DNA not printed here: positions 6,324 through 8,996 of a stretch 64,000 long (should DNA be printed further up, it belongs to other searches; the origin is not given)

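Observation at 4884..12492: Tightly coupled 8-gene type IV pilus (Tad/Ups/Aap-like) operon with atypical ATPase and split platform protein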

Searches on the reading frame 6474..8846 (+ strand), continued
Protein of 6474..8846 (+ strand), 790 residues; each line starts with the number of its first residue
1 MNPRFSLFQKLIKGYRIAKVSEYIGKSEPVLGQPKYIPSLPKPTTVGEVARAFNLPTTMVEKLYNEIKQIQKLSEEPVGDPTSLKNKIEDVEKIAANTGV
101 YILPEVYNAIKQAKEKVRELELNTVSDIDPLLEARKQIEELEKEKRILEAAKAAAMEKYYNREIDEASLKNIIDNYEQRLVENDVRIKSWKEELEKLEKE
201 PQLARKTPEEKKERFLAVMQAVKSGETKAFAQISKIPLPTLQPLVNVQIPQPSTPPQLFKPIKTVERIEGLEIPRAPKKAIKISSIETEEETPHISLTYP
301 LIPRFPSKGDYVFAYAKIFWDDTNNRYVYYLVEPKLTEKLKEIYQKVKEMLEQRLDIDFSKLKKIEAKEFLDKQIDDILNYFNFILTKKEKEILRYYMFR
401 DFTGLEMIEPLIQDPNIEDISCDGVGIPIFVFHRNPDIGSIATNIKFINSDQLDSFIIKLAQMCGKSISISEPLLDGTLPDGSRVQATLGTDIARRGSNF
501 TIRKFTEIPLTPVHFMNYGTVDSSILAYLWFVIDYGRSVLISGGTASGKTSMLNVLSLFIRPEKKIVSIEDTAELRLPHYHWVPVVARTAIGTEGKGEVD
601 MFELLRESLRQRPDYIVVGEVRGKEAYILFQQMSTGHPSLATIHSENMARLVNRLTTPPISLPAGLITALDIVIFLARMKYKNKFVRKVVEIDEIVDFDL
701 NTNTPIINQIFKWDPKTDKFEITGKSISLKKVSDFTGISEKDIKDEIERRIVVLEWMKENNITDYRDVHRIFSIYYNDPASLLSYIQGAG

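Call 22: find_encoding_contigs(protein=P0021, flank=10000, max_places=1)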
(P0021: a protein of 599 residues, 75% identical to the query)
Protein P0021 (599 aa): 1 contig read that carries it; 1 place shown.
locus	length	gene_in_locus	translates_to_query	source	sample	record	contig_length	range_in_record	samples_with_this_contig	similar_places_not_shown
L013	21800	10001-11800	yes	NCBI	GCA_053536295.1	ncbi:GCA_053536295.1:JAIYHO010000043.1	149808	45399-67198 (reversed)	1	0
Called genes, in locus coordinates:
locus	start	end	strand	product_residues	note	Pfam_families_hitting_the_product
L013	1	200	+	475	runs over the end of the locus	PF01909:NTP_transf_2, PF09249:tRNA_NucTransf2, PF21133:CAA_C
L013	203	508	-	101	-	-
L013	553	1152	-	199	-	-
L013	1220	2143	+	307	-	PF13691:Lactamase_B_4 (faint), PF23023:Anti-Pycsar_Apyc1, PF00753:Lactamase_B, PF12706:Lactamase_B_2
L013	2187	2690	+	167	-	PF03773:ArsP_1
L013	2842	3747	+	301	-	PF26553:PDDEXK_19, PF01381:HTH_3, PF12844:HTH_19 (weak), PF13560:HTH_31 (faint)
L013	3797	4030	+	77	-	-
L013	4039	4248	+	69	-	PF10049:DUF2283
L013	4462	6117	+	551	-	PF00118:Cpn60_TCP1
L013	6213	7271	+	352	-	-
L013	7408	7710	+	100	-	PF03683:UPF0175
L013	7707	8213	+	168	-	PF11848:DUF3368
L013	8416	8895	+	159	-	-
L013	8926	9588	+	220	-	-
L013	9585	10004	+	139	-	-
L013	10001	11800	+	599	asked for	PF00437:T2SSE, PF27713:UCP018868 (weak)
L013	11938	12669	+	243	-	PF00482:T2SSF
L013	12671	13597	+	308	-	PF00482:T2SSF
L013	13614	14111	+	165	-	-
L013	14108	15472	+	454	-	-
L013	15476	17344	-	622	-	PF17214:KH_TffA, PF07650:KH_2 (weak), PF00753:Lactamase_B, PF16661:Lactamase_B_6, PF23023:Anti-Pycsar_Apyc1, PF12706:Lactamase_B_2, PF10996:Beta-Casp, PF07521:RMMBL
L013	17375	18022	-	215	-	PF00227:Proteasome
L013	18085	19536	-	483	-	PF00587:tRNA-synt_2b, PF03129:HGTP_anticodon, PF09180:ProRS-C_1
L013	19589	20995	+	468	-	PF13522:GATase_6, PF13537:GATase_7 (weak)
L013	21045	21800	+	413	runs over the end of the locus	PF00149:Metallophos, PF12850:Metallophos_2 (faint)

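Call 39: search_solved_structures(query=window:6474-8846:+, max_evalue=0.00001)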
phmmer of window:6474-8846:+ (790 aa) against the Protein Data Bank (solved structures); distinct sequences matched with E-value up to 0.00001: 33.
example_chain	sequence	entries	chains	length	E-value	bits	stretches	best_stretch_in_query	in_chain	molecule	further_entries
2oap_1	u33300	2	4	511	6.4e-119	401.4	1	313-783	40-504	Type II secretion system protein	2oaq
4ii7_A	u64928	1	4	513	3.9e-89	302.9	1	309-769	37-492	FlaI ATPase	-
4ihq_A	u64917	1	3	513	2.3e-88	300.3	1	309-769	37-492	FlaI ATPase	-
8rkd_E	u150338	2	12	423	1e-43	152.7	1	357-698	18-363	Pilus assembly ATPase CpaF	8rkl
8rjf_A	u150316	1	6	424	1e-43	152.7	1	357-698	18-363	Pilus assembly ATPase CpaF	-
9e24_A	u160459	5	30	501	1.1e-43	152.6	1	356-698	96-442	CpaF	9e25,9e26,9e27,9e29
6bge_A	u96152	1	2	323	6.7e-17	64.1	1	456-655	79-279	VirB11-like protein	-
1g6o_A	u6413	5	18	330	7e-17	64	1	456-655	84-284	CAG-ALPHA | virB11 homolog | Cag-alfa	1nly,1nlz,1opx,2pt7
2gza_A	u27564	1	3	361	2e-13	52.6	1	485-654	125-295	Type IV secretion system protein VirB11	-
5it5_F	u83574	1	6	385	3.9e-10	41.7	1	539-670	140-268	ATP binding motif-containing protein PilF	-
5oiu_A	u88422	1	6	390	3.9e-10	41.7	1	539-670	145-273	Type IV pilus assembly protein PilF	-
6ejf_A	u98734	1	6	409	4.3e-10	41.5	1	539-670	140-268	Type IV pilus assembly protein PilF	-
6f8l_G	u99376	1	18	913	1.4e-09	39.9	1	539-670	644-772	Type IV pilus assembly protein PilF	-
5zfq_A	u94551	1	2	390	1.8e-09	39.5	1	539-663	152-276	Twitching motility pilus retraction protein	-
5fl3_A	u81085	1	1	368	2.6e-09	38.9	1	539-656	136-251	PILI RETRACTION PROTEIN PILT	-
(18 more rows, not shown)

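Call 71: find_encoding_contigs(protein=P0050, flank=7000, max_places=1)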
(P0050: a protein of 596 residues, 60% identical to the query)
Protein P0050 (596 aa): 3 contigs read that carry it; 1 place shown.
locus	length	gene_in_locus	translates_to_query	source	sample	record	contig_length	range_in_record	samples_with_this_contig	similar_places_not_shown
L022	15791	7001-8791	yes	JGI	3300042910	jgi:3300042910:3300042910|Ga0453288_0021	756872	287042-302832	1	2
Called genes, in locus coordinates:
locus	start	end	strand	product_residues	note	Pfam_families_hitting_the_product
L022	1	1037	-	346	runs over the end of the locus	PF13191:AAA_16, PF01637:ATPase_2, PF13401:AAA_22, PF00004:AAA (weak), PF07728:AAA_5 (weak), PF22703:Cdc6_lid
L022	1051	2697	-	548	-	PF01921:tRNA-synt_1f, PF09334:tRNA-synt_1g (faint)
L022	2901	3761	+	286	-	PF26553:PDDEXK_19, PF01381:HTH_3, PF12844:HTH_19 (weak)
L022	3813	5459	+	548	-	PF00118:Cpn60_TCP1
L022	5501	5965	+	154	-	-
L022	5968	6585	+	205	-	-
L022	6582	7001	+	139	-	-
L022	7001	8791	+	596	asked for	PF00437:T2SSE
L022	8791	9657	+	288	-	PF00482:T2SSF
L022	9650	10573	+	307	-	PF00482:T2SSF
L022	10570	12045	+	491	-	PF10102:DUF2341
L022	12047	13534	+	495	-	-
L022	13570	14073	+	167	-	PF00827:Ribosomal_L15e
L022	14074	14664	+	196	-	PF00318:Ribosomal_S2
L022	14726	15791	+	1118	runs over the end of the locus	PF03477:ATP-cone, PF00317:Ribonuc_red_lgN, PF14890:Intein_splicing, PF14528:LAGLIDADG_3, PF02867:Ribonuc_red_lgC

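Call 72: find_encoding_contigs(protein=P0072, flank=7000, max_places=1)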
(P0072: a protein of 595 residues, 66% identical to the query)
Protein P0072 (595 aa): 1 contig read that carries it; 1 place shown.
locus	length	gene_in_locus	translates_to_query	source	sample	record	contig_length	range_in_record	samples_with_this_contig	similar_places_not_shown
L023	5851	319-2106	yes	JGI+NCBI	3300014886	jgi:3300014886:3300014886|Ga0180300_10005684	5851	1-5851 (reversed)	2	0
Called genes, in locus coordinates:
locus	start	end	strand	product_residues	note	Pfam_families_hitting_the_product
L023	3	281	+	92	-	?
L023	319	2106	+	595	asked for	PF00437:T2SSE, PF23989:PilB3_C (weak)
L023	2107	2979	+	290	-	PF00482:T2SSF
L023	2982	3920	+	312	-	PF00482:T2SSF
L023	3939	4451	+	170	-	-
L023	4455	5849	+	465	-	?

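Call 80: search_protein_families(library=pfam, proteins=[L022:10570-12045:+, L022:12047-13534:+, L022:5968-6585:+, L003:8929-9588:+, L012:8926-9588:+, L023:3939-4451:+], max_evalue=0.01)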
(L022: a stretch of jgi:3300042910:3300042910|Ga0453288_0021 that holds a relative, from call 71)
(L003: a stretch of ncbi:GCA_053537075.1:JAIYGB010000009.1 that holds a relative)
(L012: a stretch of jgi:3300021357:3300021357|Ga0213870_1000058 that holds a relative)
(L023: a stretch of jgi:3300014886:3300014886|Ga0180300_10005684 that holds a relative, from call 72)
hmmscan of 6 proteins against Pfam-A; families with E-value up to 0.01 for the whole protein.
L022:10570-12045:+ (491 aa): 1 family
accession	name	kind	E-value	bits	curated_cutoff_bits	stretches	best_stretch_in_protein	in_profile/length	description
PF10102.14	DUF2341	-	3.8e-19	69.3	23.4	1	114-175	1-63/84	Domain of unknown function (DUF2341)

L022:12047-13534:+ (495 aa): 0 families

L022:5968-6585:+ (205 aa): 0 families

L003:8929-9588:+ (219 aa): 0 families

L012:8926-9588:+ (220 aa): 0 families

L023:3939-4451:+ (170 aa): 0 families
